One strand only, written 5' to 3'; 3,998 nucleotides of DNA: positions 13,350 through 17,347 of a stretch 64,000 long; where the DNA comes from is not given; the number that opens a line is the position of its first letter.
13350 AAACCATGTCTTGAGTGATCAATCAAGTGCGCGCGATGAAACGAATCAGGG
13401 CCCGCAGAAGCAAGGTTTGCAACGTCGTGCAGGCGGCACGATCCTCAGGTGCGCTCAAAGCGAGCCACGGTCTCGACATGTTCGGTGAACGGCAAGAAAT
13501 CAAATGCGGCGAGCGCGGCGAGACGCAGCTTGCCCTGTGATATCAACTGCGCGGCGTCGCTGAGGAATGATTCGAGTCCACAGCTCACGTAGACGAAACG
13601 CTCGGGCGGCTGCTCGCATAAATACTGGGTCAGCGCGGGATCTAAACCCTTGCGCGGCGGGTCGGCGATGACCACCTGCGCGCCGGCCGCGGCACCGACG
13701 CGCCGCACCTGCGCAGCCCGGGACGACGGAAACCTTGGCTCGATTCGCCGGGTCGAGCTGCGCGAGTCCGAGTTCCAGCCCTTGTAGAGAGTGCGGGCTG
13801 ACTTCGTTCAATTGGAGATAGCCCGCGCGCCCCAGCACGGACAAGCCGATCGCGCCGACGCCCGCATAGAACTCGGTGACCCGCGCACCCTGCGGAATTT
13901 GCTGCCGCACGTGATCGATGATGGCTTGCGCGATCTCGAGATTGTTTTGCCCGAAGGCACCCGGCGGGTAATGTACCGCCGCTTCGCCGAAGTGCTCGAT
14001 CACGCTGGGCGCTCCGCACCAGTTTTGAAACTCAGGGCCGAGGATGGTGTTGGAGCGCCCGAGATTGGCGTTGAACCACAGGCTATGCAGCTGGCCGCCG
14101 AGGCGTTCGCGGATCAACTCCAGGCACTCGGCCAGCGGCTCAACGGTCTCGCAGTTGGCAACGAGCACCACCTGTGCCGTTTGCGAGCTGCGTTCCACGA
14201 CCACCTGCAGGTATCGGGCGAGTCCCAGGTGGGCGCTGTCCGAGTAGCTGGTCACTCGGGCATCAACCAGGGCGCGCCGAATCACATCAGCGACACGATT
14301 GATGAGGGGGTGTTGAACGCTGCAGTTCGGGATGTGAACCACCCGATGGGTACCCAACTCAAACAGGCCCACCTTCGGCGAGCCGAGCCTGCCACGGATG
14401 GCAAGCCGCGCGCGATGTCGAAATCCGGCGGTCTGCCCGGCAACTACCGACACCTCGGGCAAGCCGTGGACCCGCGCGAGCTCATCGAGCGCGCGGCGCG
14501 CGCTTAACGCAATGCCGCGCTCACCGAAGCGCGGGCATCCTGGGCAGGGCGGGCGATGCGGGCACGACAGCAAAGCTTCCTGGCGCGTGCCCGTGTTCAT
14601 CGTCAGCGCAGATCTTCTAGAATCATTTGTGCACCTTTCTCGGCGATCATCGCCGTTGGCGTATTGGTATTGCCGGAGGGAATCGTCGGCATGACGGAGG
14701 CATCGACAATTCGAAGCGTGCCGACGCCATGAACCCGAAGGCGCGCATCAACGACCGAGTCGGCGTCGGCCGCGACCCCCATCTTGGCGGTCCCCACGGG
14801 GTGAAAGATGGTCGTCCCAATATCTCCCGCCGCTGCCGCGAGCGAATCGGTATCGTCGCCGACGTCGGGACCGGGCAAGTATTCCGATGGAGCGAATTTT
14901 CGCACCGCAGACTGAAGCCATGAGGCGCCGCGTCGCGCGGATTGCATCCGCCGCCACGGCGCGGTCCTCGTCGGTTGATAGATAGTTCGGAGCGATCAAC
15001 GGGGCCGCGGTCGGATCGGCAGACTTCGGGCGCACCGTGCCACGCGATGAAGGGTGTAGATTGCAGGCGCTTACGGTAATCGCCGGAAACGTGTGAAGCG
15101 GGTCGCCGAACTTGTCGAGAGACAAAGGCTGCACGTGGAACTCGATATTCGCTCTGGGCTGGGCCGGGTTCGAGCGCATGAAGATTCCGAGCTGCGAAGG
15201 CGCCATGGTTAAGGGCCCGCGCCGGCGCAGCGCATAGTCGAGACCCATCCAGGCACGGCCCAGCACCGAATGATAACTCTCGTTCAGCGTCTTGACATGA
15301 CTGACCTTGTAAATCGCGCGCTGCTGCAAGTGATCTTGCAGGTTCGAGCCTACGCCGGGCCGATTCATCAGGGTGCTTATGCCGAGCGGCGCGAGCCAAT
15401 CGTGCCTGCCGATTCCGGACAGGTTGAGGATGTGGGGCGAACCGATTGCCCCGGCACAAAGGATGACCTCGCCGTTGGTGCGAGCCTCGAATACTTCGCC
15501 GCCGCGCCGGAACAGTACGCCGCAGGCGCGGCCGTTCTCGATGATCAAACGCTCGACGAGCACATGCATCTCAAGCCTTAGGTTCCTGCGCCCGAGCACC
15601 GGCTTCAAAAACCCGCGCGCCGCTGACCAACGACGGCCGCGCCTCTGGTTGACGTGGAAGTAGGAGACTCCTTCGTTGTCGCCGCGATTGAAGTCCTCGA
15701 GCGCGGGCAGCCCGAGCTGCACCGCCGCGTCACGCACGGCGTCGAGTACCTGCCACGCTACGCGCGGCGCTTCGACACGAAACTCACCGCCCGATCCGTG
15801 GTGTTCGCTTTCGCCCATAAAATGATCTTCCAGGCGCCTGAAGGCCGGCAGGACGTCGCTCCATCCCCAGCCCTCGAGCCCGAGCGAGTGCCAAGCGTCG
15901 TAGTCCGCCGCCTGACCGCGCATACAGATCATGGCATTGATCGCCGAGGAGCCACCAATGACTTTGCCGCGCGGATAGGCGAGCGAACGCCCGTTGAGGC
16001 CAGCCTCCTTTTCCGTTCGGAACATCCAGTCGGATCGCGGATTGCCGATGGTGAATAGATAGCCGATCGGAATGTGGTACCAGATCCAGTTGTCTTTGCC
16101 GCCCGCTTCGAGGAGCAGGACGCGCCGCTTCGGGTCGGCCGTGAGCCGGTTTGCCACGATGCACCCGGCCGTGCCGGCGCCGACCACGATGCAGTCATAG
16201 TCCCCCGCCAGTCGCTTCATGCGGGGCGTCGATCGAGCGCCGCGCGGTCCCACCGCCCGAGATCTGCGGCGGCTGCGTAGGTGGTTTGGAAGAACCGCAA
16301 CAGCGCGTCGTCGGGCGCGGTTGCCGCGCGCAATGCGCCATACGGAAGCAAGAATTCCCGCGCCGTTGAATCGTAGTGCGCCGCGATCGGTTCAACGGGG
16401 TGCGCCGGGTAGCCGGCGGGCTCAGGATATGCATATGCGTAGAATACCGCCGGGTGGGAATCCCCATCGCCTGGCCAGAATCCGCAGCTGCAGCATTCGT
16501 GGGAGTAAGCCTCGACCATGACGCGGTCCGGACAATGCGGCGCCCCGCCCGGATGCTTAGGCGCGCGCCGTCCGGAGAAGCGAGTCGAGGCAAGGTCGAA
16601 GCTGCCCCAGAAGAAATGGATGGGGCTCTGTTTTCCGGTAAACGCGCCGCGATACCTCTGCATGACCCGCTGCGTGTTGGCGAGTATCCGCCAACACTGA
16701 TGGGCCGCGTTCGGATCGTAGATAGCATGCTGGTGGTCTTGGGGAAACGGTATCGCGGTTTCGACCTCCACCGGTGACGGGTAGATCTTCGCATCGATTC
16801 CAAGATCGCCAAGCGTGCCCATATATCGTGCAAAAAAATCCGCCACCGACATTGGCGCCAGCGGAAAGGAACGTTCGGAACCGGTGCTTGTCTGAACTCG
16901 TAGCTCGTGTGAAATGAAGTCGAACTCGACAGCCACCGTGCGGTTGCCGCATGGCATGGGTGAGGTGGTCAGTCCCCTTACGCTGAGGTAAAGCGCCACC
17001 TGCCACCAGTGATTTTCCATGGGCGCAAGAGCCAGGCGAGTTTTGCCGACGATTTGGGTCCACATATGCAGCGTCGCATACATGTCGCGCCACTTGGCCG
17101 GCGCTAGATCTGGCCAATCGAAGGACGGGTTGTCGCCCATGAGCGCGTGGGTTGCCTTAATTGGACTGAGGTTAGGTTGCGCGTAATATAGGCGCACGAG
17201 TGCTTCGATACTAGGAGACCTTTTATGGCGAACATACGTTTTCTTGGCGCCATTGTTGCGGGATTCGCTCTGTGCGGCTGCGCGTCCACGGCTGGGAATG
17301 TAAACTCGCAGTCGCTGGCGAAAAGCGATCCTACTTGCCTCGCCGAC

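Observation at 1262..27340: Recurrent DosR-box-like palindrome GGACC-WW-GGTCC in at least eight promoter regions: a candidate regulon of the local FixJ/NarL-type regulator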

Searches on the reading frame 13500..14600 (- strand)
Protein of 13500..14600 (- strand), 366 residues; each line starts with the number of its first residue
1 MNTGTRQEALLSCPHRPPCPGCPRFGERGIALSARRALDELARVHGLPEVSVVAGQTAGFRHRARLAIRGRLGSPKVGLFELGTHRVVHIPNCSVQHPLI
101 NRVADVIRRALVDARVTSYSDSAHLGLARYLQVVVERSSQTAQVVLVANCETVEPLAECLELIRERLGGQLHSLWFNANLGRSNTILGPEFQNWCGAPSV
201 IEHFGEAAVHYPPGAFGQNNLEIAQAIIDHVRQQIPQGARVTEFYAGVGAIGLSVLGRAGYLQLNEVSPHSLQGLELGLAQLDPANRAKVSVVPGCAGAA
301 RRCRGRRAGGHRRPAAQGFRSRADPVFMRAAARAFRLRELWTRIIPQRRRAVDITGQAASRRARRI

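Call 7: search_protein_families(library=pfam, proteins=[window:13500-14600:-], max_evalue=0.01)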
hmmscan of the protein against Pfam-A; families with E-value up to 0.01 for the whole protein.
window:13500-14600:- (366 aa): 0 families

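Call 56: search_protein_families(library=pfam, proteins=[window:13500-14600:-], max_evalue=0.001)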
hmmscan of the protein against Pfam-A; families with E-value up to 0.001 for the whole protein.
window:13500-14600:- (366 aa): 0 families

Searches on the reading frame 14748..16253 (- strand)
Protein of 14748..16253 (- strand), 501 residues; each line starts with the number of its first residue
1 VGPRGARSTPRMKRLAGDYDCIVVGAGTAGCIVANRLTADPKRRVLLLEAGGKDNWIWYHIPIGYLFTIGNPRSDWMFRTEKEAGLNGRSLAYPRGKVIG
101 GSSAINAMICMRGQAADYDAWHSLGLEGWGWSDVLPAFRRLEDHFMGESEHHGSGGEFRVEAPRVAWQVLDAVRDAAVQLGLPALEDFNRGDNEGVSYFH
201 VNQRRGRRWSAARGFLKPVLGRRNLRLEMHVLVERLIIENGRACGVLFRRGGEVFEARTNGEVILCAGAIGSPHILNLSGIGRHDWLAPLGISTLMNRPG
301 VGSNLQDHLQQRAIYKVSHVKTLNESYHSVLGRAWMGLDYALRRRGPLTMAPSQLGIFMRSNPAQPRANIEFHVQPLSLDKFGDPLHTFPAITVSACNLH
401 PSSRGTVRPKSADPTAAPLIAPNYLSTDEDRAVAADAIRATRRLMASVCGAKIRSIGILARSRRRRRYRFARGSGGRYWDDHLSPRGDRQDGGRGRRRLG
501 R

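Call 7: search_protein_families(library=pfam, proteins=[window:14748-16253:-], max_evalue=0.01)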
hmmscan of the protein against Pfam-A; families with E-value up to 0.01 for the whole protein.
window:14748-16253:- (501 aa): 6 families
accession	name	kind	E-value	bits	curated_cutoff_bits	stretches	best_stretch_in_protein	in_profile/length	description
PF00732.25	GMC_oxred_N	-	1.1e-49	169.6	23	1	19-309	1-217/218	GMC oxidoreductase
PF05199.19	GMC_oxred_C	-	4.5e-09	37.4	24.6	1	401-448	1-48/139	GMC oxidoreductase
PF00890.30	FAD_binding_2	-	3.4e-07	30.2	20.4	1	203-272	132-206/414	FAD binding domain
PF05834.18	Lycopene_cycl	-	0.00027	20.6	23.4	1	20-54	1-36/380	Lycopene cyclase protein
PF01266.30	DAO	-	0.00099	19.2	27.9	0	20-51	1-31/353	FAD dependent oxidoreductase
PF13450.12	NAD_binding_8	-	0.0022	18.6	21.9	1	23-51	1-28/68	NAD(P)-binding Rossmann-like domain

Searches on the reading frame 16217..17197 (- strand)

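Call 7: search_protein_families(library=pfam, proteins=[window:16217-17197:-], max_evalue=0.01)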
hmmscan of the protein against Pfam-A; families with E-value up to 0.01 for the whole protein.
window:16217-17197:- (326 aa): 1 family
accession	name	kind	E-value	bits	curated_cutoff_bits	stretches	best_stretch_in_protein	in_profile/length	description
PF19459.4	DUF5996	-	6.9e-132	439.5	25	1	28-322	1-295/296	Family of unknown function (DUF5996)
